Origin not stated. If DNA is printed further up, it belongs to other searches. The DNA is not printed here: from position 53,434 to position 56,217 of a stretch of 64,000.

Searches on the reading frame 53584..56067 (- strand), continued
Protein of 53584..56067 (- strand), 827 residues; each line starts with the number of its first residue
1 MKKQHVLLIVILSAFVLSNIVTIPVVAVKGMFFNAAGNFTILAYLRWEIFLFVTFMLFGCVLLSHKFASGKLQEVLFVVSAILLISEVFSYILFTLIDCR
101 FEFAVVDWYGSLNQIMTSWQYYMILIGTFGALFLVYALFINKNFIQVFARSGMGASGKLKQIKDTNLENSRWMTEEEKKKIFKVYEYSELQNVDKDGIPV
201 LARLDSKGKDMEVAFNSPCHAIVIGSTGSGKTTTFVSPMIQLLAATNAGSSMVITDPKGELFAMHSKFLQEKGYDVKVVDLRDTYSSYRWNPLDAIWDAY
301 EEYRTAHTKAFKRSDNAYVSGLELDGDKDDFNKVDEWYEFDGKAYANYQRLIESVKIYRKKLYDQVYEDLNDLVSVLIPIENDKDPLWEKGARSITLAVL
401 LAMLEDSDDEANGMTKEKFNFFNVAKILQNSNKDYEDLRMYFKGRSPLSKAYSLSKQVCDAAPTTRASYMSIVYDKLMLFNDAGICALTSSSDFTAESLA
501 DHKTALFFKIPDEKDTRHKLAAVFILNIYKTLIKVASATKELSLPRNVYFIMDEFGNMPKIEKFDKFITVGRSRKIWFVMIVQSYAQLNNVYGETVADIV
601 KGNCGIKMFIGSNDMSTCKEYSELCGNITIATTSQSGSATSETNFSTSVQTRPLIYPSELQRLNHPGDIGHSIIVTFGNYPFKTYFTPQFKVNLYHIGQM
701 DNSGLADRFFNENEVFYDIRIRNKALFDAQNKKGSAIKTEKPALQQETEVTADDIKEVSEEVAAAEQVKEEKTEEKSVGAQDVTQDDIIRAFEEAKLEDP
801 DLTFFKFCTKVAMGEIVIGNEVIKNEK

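Call 20: find_encoding_contigs(protein=P0002, flank=10000, max_places=3)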
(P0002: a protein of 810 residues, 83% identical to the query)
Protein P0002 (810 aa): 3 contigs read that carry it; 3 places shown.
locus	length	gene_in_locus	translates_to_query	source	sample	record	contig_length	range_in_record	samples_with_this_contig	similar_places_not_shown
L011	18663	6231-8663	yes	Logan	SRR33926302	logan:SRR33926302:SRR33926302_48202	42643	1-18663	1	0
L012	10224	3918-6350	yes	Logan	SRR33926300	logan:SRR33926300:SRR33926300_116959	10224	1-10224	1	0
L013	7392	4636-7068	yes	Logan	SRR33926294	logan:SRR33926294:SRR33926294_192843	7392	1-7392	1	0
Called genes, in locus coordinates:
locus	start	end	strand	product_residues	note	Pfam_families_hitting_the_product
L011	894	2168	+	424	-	PF06580:His_kinase, PF02518:HATPase_c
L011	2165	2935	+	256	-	PF00072:Response_reg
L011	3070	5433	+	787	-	PF17883:MBG (faint), PF18887:MBG_3 (weak)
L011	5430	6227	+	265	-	-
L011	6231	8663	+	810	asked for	PF02534:T4SS-DNA_transf, PF00270:DEAD (weak), PF01935:DUF87 (faint), PF10412:TrwB_AAD_bind, PF12696:TraG-D_C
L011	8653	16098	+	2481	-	-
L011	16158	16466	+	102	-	PF18895:T4SS_pilin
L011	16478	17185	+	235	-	-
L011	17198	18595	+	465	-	-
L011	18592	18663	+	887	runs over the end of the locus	PF19044:P-loop_TraG, PF01935:DUF87, PF12846:AAA_10 (weak)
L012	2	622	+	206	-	?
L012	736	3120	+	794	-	PF17883:MBG (faint), PF18887:MBG_3 (weak)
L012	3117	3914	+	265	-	-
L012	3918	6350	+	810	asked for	PF02534:T4SS-DNA_transf, PF00270:DEAD (weak), PF01935:DUF87 (faint), PF10412:TrwB_AAD_bind, PF12696:TraG-D_C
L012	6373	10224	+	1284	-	?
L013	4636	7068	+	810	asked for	PF02534:T4SS-DNA_transf, PF00270:DEAD (weak), PF01935:DUF87 (faint), PF10412:TrwB_AAD_bind, PF12696:TraG-D_C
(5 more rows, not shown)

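Call 21: find_encoding_contigs(protein=P0001, flank=10000, max_places=3)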
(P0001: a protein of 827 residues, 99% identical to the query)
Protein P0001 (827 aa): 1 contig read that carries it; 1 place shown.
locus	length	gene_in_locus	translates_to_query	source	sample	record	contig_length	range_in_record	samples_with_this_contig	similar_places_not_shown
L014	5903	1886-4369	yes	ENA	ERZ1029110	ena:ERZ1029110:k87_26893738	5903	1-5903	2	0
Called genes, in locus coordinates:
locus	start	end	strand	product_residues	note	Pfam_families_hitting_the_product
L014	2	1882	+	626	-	?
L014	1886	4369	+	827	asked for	PF02534:T4SS-DNA_transf, PF00270:DEAD (weak), PF10412:TrwB_AAD_bind, PF12696:TraG-D_C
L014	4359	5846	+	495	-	-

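Call 24: find_related_loci(query=A2, collection=genome_contigs, flank=10000)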
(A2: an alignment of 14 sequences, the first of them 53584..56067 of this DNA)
Query A2 (827 aa) in genome_contigs; peptide patterns used: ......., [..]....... (x = any residue, [..] = any of these).
345 stretches matched a pattern; 231 encode a relative of the query (tblastn E <= 1e-3); the best 80 are kept; 80 distinct loci.
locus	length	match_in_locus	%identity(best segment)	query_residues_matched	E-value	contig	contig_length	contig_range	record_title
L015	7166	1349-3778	82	1-827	0e+0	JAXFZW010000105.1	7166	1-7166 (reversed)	MAG: Clostridia bacterium isolate CB4 bin29 ctg000360789, whole genome shotgun sequence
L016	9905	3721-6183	81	1-827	0e+0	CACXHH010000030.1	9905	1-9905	MAG: uncultured Clostridiales bacterium isolate RUG11260 genome assembly, contig: RUG11260_asm_30, whole genome shotgun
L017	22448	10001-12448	76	1-827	0e+0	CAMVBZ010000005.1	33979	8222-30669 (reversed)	MAG TPA_asm: uncultured Clostridia bacterium isolate SRR8387715_bin.45_metaWRAP_v1.3_MAG genome assembly, contig: ERZ142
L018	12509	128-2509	74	1-819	0e+0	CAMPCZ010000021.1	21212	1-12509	MAG: uncultured Clostridia bacterium isolate SRR873610_bin.24_metaWRAP_v1.3_MAG genome assembly, contig: NODE_4294_lengt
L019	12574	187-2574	72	1-825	0e+0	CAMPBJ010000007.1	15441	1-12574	MAG: uncultured Clostridia bacterium isolate SRR873610_bin.38_metaWRAP_v1.3_MAG genome assembly, contig: NODE_7602_lengt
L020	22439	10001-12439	69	1-827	0e+0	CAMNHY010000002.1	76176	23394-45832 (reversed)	MAG: uncultured Clostridium sp. isolate SRR873598_bin.106_metaWRAP_v1.3_MAG genome assembly, contig: NODE.404_length_761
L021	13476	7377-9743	69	7-827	0e+0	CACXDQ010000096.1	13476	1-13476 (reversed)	MAG: uncultured Clostridiales bacterium isolate RUG11159 genome assembly, contig: RUG11159_asm_96, whole genome shotgun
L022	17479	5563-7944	70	1-820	0e+0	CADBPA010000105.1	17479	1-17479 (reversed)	MAG: uncultured Ruminococcus sp. isolate RUG14169 genome assembly, contig: RUG14169_asm_105, whole genome shotgun sequen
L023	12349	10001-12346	70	1-776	0e+0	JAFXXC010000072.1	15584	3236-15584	MAG: Acholeplasmatales bacterium isolate RGIG6825 Sheep_Rumen-4__c1518889, whole genome shotgun sequence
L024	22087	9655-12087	68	1-827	0e+0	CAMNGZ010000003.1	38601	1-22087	MAG: uncultured Clostridium sp. isolate SRR873597_bin.112_metaWRAP_v1.3_MAG genome assembly, contig: NODE.1905_length_38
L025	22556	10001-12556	67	1-827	0e+0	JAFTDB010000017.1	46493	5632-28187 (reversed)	MAG: Acholeplasmatales bacterium isolate RGIG3708 Goat_Rumen.Co__c1630980, whole genome shotgun sequence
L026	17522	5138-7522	66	1-822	0e+0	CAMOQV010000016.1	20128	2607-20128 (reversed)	MAG: uncultured Clostridia bacterium isolate SRR873606_bin.71_metaWRAP_v1.3_MAG genome assembly, contig: NODE_4943_lengt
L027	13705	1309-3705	66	1-827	0e+0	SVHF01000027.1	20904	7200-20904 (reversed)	MAG: Clostridiales bacterium isolate SIG377 NODE_301_length_20904_cov_150.401978, whole genome shotgun sequence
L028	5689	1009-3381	65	1-821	0e+0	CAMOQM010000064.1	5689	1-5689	MAG: uncultured Bacillales bacterium isolate SRR873606_bin.8_metaWRAP_v1.3_MAG genome assembly, contig: NODE_42481_lengt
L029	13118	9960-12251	66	1-775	0e+0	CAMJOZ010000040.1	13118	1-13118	MAG: uncultured Bacillales bacterium isolate SRR12081300_bin.116_metaWRAP_v1.3_MAG genome assembly, contig: ERZ12289770.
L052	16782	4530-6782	64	1-754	0e+0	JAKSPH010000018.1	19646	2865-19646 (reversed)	MAG: Clostridia bacterium isolate Horse_feces198 MAG198_18, whole genome shotgun sequence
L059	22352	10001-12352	60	1-787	0e+0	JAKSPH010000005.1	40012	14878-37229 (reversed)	MAG: Clostridia bacterium isolate Horse_feces198 MAG198_5, whole genome shotgun sequence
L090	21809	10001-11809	59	125-727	0e+0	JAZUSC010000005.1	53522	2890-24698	MAG: Oscillospiraceae bacterium isolate T1900044848_TS20190314.MAGScoT_cleanbin_000004 SGB_2992_k141_163642, whole genom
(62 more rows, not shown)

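Call 27: find_related_loci(query=A1, collection=metagenome_contigs, flank=10000)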
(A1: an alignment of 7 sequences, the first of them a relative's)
Query A1 (462 aa) in metagenome_contigs; peptide patterns used: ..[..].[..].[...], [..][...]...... (x = any residue, [..] = any of these).
303 stretches matched a pattern; 87 encode a relative of the query (tblastn E <= 1e-3); the best 80 are kept; 80 distinct loci.
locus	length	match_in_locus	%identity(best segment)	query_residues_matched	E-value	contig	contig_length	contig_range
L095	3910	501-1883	97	1-462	0e+0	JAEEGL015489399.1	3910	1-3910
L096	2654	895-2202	73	1-442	0e+0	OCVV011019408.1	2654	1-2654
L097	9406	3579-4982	75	1-462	0e+0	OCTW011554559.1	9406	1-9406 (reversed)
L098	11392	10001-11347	70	1-448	0e+0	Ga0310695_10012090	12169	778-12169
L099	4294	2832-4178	69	1-448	0e+0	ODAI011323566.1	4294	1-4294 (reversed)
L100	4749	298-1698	65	1-462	0e+0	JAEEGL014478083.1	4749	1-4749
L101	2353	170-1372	72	1-402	0e+0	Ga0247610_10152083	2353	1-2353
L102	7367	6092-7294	72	1-402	0e+0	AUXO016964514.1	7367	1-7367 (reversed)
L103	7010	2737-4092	67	1-448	0e+0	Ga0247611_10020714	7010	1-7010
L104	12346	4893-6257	63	1-449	0e+0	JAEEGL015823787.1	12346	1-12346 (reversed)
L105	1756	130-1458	61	1-458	0e+0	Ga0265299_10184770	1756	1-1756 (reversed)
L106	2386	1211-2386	68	1-396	0e+0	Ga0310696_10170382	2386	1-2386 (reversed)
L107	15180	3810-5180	60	1-439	1e-178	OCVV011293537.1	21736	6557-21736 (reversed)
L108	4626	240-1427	65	1-397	0e+0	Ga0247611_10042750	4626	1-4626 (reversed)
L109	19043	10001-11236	62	1-414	9e-178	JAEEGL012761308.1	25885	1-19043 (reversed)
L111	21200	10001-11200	66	1-397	5e-177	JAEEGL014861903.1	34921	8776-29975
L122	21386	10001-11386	59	1-450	1e-169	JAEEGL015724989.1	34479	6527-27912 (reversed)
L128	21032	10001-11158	60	1-387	2e-160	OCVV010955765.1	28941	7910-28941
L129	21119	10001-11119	63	1-374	4e-159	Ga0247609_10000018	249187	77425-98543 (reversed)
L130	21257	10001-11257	71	1-420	0e+0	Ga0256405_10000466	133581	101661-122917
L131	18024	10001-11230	58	1-437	2e-154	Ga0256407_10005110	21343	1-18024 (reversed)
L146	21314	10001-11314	40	1-457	3e-94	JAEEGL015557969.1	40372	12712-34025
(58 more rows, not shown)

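Call 30: search_protein_families(library=pfam, proteins=[L130:11392-14055:+, L130:14071-15705:+, L130:15723-17231:+, L130:17302-18459:+, L130:18577-19683:+, L129:14247-15731:+, L129:15744-16280:+, L129:16531-18309:+, L129:18336-19979:+, L130:9265-9987:+], max_evalue=0.01)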
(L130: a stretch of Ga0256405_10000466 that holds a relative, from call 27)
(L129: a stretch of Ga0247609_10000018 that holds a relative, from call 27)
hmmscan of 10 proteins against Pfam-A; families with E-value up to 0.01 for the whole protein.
L130:11392-14055:+ (887 aa): 8 families
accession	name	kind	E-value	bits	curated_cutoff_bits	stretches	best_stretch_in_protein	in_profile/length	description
PF19044.6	P-loop_TraG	-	7.9e-22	77.9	25.8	1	492-820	9-314/413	TraG P-loop domain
PF01935.23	DUF87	-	2.7e-10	41.1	23.2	1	508-646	22-144/220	Helicase HerA, central domain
PF12846.13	AAA_10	-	5.7e-08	32.6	27.5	1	509-556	21-68/362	AAA-like domain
PF13401.12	AAA_22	-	0.00026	21.7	27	1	510-558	6-56/130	AAA domain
PF25199.1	nSTAND_NTPase5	-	0.0025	18.1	34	0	502-549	34-82/145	Novel STAND NTPase 5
PF01580.24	FtsK_SpoIIIE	-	0.0029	17.5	24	1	499-554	34-92/221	FtsK/SpoIIIE family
PF13191.12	AAA_16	-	0.0063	17.5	32.6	0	502-556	17-73/167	AAA ATPase domain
PF01656.29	CbiA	-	0.0081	16.6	25.4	0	512-616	2-54/125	CobQ/CobB/MinD/ParA nucleotide binding domain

L130:14071-15705:+ (544 aa): 0 families

L130:15723-17231:+ (502 aa): 0 families

L130:17302-18459:+ (385 aa): 0 families

L130:18577-19683:+ (368 aa): 0 families

L129:14247-15731:+ (494 aa): 0 families

L129:15744-16280:+ (178 aa): 1 family
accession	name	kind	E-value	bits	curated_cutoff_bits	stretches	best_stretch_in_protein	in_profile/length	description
PF19776.5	DUF6262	-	0.00064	20.3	29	1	35-61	29-55/110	Family of unknown function (DUF6262)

L129:16531-18309:+ (592 aa): 0 families

L129:18336-19979:+ (547 aa): 0 families

L130:9265-9987:+ (240 aa): 0 families

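Call 40: search_protein_families(library=pfam, proteins=[L107:8046-10733:+, L128:16910-19651:+, L111:14094-16688:+, L111:18209-19516:+, L122:15750-17090:-, L122:17355-18575:+, L122:18805-19911:+, L146:14141-21313:+, L131:15655-16779:+, L109:16914-19043:+], max_evalue=0.01)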
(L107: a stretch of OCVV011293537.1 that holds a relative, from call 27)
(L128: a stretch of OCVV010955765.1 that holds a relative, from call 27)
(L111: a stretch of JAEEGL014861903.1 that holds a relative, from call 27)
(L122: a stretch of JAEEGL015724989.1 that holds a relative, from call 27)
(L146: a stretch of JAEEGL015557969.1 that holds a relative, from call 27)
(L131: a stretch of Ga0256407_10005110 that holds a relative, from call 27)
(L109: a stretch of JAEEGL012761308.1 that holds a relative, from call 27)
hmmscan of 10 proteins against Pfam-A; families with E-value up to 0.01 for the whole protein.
L107:8046-10733:+ (895 aa): 0 families

L128:16910-19651:+ (913 aa): 0 families

L111:14094-16688:+ (864 aa): 1 family
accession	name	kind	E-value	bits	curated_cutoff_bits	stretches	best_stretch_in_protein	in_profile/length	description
PF18517.6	LZ3wCH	-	0.0025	18.2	26.1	0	316-356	3-44/55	Leucine zipper with capping helix domain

L111:18209-19516:+ (435 aa): 2 families
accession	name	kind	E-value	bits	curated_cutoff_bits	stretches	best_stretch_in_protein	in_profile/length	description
PF01385.25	OrfB_IS605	-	1.2e-20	74.4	30.5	1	199-310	3-118/120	Probable transposase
PF07282.18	Cas12f1-like_TNB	-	5e-08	33.4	26.3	1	340-408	3-60/60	Cas12f1-like, TNB domain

L122:15750-17090:- (446 aa): 6 families
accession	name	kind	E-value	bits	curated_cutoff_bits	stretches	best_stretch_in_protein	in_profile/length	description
PF01610.23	DDE_Tnp_ISL3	-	9.2e-48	163.6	23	1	165-421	1-239/240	Transposase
PF13542.12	HTH_Tnp_ISL3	-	7.7e-06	25.7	27.4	1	105-154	3-51/51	Helix-turn-helix domain of transposase family ISL3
PF14690.11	Zn_ribbon_ISL3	-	7.5e-05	23.5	25.5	1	52-97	2-47/47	zinc-finger of transposase IS204/IS1001/IS1096/IS1165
PF09723.15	Zn_ribbon_8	-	9.8e-05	22.7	34.4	0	92-110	6-24/41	Zinc ribbon domain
PF22080.2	Dark_CARD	-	0.0016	19.4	25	0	189-242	29-82/82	Dark, CARD domain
PF03811.18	Zn_ribbon_InsA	-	0.0042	17.2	26.1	0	53-67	6-20/35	InsA N-terminal domain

L122:17355-18575:+ (406 aa): 1 family
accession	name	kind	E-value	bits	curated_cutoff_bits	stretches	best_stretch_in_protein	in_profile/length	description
PF00990.26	GGDEF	-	1.2e-18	67.8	23.8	1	249-396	2-156/161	Diguanylate cyclase, GGDEF domain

L122:18805-19911:+ (368 aa): 2 families
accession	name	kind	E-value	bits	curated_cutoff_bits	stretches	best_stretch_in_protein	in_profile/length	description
PF21247.3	Fic-like_C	-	1.2e-14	54.4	27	1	295-357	1-64/64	Filamentation induced by cAMP protein Fic-like, C-terminal domain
PF02661.23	Fic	-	7.7e-13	49.5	24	1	102-207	2-93/93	Fic/DOC family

L146:14141-21313:+ (2391 aa): 0 families

L131:15655-16779:+ (374 aa): 1 family
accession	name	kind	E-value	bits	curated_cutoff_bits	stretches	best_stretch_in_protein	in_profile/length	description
PF01757.29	Acyl_transf_3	-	4.9e-26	92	31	1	51-352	10-324/326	Acyltransferase domain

L109:16914-19043:+ (710 aa): 0 families
